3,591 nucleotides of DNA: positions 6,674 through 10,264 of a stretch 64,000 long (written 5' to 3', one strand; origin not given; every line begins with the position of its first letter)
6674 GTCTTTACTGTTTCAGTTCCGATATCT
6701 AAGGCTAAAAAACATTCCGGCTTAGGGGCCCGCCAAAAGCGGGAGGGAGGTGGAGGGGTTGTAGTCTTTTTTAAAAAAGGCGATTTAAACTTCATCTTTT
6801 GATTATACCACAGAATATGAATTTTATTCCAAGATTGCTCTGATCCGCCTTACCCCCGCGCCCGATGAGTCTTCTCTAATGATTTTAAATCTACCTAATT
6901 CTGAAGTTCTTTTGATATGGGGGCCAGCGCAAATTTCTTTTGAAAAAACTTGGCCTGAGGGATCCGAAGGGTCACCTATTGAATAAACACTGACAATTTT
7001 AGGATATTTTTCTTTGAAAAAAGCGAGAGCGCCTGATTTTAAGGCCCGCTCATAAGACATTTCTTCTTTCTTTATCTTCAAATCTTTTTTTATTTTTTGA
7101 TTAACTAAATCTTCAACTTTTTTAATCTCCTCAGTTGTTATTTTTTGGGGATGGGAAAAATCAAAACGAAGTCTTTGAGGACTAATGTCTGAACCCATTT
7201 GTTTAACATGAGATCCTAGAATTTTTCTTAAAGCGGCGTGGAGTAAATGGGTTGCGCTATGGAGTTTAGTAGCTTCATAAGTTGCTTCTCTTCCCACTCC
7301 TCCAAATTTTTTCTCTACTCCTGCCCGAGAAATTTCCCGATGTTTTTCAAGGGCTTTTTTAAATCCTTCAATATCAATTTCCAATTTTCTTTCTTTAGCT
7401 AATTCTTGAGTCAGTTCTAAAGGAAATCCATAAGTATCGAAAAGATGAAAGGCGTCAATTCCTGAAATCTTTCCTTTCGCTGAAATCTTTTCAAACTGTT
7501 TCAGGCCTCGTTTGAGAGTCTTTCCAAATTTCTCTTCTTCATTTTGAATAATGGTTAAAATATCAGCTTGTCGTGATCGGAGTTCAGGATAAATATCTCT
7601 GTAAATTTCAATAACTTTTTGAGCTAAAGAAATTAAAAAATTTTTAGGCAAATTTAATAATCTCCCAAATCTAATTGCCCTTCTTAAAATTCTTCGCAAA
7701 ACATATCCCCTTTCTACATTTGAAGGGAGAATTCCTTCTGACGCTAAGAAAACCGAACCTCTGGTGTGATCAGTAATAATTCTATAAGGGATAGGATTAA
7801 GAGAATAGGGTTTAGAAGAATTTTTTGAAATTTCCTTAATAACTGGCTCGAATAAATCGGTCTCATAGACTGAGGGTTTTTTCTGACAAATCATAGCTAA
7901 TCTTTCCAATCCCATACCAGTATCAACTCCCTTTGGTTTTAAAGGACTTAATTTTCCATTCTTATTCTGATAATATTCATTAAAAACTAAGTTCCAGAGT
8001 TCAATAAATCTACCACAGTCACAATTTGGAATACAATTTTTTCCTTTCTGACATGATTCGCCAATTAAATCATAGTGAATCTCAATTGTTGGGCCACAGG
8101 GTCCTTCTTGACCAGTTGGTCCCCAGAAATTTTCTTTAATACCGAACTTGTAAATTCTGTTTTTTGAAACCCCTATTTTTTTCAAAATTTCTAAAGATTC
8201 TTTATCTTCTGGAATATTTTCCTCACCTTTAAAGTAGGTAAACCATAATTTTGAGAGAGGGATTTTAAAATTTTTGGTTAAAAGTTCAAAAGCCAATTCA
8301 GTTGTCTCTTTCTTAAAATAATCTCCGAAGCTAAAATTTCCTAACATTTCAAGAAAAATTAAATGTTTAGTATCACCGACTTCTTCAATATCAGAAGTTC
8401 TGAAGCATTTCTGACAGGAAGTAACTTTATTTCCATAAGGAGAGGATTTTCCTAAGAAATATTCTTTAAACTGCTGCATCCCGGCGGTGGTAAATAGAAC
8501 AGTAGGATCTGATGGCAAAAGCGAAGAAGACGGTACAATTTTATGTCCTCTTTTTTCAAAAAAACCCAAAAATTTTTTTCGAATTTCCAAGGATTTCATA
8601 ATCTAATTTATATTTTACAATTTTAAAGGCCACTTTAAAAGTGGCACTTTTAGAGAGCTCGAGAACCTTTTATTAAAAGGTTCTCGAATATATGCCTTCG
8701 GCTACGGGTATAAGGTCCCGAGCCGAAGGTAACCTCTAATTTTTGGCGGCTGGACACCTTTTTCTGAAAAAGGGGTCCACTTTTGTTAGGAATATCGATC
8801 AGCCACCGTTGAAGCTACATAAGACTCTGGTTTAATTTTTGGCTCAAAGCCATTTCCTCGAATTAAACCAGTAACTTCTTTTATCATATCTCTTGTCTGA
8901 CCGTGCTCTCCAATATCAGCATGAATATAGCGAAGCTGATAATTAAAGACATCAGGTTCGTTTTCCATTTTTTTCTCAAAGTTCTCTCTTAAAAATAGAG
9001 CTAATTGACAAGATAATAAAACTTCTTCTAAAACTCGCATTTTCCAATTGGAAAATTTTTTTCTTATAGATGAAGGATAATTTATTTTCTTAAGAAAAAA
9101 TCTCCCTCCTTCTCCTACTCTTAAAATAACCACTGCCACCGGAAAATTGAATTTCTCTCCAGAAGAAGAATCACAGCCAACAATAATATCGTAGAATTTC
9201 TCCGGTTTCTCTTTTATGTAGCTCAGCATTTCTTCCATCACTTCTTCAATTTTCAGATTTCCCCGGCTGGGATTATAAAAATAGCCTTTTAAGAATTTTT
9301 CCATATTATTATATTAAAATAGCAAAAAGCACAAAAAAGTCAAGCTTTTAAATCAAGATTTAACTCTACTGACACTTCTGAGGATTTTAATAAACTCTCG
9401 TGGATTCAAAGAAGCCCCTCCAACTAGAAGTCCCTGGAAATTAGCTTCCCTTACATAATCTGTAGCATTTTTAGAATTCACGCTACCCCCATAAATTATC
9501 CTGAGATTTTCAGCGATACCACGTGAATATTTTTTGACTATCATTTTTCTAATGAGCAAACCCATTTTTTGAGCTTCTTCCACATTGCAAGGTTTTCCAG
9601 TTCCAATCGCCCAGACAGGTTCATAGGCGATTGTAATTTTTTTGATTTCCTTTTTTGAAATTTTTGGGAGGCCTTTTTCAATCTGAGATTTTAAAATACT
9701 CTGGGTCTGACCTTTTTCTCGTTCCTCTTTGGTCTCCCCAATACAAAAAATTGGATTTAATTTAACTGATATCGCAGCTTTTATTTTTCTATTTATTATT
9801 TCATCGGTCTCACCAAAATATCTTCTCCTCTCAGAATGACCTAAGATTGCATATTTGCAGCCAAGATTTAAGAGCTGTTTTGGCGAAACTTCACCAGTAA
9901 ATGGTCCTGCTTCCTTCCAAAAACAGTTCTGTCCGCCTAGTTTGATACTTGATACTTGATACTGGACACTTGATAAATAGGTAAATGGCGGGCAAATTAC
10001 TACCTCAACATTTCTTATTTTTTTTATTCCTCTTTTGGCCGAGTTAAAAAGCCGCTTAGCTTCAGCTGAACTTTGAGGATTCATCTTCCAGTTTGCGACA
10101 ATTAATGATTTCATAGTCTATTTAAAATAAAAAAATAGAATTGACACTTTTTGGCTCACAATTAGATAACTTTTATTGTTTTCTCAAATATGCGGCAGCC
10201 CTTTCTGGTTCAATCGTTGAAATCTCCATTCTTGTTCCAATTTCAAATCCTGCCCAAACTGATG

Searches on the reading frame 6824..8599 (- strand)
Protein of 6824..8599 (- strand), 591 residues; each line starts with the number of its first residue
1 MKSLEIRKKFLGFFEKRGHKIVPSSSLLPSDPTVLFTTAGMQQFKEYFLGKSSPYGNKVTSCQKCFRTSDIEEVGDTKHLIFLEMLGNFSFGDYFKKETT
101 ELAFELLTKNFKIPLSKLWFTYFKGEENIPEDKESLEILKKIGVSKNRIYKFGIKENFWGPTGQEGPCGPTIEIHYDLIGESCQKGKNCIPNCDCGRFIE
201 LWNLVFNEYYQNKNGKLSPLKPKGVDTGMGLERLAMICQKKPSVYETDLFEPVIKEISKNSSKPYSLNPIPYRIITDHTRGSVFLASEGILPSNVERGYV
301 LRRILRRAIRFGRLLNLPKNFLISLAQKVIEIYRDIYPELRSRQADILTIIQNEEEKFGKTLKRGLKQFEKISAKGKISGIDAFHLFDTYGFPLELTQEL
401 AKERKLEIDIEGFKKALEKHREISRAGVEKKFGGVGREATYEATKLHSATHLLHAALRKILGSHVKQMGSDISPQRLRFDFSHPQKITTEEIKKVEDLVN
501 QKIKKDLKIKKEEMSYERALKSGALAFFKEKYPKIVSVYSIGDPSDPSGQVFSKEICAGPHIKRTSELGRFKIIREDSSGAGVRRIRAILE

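Call 44: search_protein_families(library=pfam, proteins=[window:6824-8599:-], max_evalue=0.001)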
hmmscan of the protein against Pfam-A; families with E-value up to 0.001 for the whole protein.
window:6824-8599:- (591 aa): 2 families
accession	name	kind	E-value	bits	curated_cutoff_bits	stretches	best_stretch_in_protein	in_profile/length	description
PF01411.24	tRNA-synt_2c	-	1.1e-144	483.5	30.3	1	5-432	1-436/552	tRNA synthetases class II (A)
PF07973.19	tRNA_SAD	-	1.4e-15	57.4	24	1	536-586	1-43/44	Threonyl and Alanyl tRNA synthetase second additional domain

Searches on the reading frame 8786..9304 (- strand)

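Call 44: search_protein_families(library=pfam, proteins=[window:8786-9304:-], max_evalue=0.001)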
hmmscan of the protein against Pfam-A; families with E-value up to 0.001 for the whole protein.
window:8786-9304:- (172 aa): 1 family
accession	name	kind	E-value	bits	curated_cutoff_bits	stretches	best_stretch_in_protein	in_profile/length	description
PF04308.18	RNaseH_like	-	4.7e-38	130.8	25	1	21-172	1-144/145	Ribonuclease H-like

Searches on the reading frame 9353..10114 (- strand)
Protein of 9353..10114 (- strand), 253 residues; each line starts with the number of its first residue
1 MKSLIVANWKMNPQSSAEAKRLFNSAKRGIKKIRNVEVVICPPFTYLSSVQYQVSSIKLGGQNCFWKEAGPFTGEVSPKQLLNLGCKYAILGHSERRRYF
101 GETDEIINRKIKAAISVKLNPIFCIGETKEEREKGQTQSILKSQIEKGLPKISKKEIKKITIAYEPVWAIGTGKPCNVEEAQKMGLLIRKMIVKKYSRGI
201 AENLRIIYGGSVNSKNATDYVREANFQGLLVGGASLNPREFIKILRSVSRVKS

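Call 44: search_protein_families(library=pfam, proteins=[window:9353-10114:-], max_evalue=0.001)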
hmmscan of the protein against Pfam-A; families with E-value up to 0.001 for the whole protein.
window:9353-10114:- (253 aa): 1 family
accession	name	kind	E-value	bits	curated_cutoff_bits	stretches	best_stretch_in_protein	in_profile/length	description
PF00121.24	TIM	-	8.9e-91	304.2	20.1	1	4-247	2-244/245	Triosephosphate isomerase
